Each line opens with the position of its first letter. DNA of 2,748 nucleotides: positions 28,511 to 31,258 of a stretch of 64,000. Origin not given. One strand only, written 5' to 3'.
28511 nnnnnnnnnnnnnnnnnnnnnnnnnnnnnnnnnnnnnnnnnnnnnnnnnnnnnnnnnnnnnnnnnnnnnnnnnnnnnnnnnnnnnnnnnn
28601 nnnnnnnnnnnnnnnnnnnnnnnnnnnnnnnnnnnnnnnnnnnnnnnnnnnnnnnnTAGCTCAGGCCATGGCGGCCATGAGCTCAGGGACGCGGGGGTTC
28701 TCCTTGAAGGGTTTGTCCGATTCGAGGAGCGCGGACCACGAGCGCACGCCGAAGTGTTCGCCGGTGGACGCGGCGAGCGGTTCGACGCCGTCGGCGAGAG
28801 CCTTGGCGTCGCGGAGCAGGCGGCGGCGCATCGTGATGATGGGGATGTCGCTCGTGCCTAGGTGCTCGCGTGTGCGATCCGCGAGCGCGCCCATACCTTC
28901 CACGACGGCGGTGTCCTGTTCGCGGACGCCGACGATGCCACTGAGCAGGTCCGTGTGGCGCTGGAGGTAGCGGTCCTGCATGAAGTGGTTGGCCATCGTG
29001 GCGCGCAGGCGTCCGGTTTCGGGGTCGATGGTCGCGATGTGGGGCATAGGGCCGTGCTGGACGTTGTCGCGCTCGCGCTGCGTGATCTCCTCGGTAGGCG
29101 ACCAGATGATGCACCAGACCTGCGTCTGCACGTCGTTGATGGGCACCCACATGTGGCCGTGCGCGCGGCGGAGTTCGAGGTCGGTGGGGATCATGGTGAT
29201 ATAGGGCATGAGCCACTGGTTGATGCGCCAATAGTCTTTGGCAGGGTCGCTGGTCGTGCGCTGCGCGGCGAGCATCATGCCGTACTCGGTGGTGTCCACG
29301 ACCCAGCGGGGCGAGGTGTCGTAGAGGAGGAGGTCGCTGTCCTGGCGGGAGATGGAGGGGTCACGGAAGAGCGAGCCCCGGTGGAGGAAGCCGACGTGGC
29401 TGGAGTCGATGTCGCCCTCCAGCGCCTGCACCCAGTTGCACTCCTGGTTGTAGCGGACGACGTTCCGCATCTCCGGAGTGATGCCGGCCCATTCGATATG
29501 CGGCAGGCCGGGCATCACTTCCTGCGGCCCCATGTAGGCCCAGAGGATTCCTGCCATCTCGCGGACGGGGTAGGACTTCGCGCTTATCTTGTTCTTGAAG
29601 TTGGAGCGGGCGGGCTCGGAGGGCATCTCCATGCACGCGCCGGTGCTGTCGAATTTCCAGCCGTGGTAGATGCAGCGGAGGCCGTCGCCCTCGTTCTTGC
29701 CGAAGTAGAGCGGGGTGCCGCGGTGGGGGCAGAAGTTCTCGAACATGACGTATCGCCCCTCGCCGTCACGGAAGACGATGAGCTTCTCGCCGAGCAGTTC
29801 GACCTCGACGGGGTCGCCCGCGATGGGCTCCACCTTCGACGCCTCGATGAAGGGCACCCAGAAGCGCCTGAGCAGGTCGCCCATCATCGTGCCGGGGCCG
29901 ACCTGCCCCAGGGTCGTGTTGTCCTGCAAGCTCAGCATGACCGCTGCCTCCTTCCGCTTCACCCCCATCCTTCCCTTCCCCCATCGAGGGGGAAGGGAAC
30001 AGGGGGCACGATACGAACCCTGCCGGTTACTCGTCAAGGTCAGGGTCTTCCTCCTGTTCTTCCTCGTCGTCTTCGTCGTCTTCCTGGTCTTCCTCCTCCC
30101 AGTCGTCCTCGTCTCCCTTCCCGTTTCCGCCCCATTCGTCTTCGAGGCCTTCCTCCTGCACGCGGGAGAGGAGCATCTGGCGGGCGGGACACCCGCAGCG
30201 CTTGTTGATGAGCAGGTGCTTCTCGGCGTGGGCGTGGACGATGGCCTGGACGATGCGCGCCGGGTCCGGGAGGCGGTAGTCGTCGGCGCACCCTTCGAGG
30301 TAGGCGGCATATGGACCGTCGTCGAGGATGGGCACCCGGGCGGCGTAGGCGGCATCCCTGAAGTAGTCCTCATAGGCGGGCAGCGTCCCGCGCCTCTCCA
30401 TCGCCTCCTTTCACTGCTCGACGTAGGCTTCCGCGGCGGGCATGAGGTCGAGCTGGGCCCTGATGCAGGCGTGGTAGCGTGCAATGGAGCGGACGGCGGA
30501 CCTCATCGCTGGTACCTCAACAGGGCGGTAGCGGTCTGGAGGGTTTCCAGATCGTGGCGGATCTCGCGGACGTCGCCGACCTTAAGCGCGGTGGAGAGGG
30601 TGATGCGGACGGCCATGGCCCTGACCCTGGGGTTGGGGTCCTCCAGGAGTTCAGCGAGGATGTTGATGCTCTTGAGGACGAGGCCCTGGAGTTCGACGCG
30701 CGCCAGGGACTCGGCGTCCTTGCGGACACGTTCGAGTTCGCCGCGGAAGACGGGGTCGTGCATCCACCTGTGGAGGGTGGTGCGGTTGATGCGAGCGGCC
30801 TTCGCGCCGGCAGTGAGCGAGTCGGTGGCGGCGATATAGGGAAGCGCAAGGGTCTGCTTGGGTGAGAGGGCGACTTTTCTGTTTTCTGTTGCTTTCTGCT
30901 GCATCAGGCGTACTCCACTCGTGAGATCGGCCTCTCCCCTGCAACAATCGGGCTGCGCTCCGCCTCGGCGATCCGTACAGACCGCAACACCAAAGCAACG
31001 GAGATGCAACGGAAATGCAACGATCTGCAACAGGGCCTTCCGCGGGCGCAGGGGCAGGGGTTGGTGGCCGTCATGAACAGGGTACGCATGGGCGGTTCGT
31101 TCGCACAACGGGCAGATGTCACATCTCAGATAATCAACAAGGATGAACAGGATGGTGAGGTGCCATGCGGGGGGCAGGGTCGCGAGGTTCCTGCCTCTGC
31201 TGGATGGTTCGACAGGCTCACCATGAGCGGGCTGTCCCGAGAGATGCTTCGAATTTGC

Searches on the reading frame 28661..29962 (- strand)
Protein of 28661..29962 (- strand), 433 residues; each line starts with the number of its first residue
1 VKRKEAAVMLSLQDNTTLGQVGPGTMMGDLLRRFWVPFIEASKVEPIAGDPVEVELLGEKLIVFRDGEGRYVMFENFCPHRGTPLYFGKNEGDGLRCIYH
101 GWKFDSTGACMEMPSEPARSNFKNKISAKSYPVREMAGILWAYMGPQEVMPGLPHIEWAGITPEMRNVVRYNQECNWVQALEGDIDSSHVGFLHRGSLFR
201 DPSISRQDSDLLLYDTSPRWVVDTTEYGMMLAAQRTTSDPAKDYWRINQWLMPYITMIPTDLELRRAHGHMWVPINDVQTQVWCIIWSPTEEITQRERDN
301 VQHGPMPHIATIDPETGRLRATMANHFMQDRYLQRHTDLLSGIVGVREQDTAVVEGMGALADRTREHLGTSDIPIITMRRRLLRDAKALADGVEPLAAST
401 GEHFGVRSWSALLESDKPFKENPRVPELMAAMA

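Call 10: search_protein_families(library=pfam, proteins=[window:28661-29962:-], max_evalue=0.1)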
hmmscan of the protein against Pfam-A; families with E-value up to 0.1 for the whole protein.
window:28661-29962:- (433 aa): 3 families
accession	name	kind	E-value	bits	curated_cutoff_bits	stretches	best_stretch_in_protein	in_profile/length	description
PF19301.5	LigXa_C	-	6e-39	134.4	27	1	142-416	1-278/304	LigXa C-terminal domain like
PF00355.32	Rieske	-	2.2e-21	76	20.3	1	35-118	2-83/88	Rieske [2Fe-2S] domain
PF00848.25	Ring_hydroxyl_A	-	0.028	14.8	24.9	1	170-358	11-174/208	Ring hydroxylating alpha subunit (catalytic domain)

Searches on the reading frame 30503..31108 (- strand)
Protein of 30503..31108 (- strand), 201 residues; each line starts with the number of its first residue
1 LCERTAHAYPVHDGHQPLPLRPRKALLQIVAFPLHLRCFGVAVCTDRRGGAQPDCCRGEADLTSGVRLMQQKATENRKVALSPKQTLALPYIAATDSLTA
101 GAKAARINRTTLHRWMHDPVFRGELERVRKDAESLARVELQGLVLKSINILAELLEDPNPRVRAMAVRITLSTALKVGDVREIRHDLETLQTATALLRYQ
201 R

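Call 10: search_protein_families(library=pfam, proteins=[window:30503-31108:-], max_evalue=0.1)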
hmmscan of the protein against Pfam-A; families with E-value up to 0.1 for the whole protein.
window:30503-31108:- (201 aa): 4 families
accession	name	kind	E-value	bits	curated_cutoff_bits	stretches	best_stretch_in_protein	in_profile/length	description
PF13022.12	HTH_Tnp_1_2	-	0.0013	19.2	27.9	1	81-192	8-114/122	Helix-turn-helix of insertion element transposase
PF02985.28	HEAT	-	0.0022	18.5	23.5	1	148-168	2-22/31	HEAT repeat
PF09450.16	DUF2019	-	0.0057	17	23.3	0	151-174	51-74/105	Domain of unknown function (DUF2019)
PF13646.12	HEAT_2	-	0.008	16.9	27.7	1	146-168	31-53/88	HEAT repeats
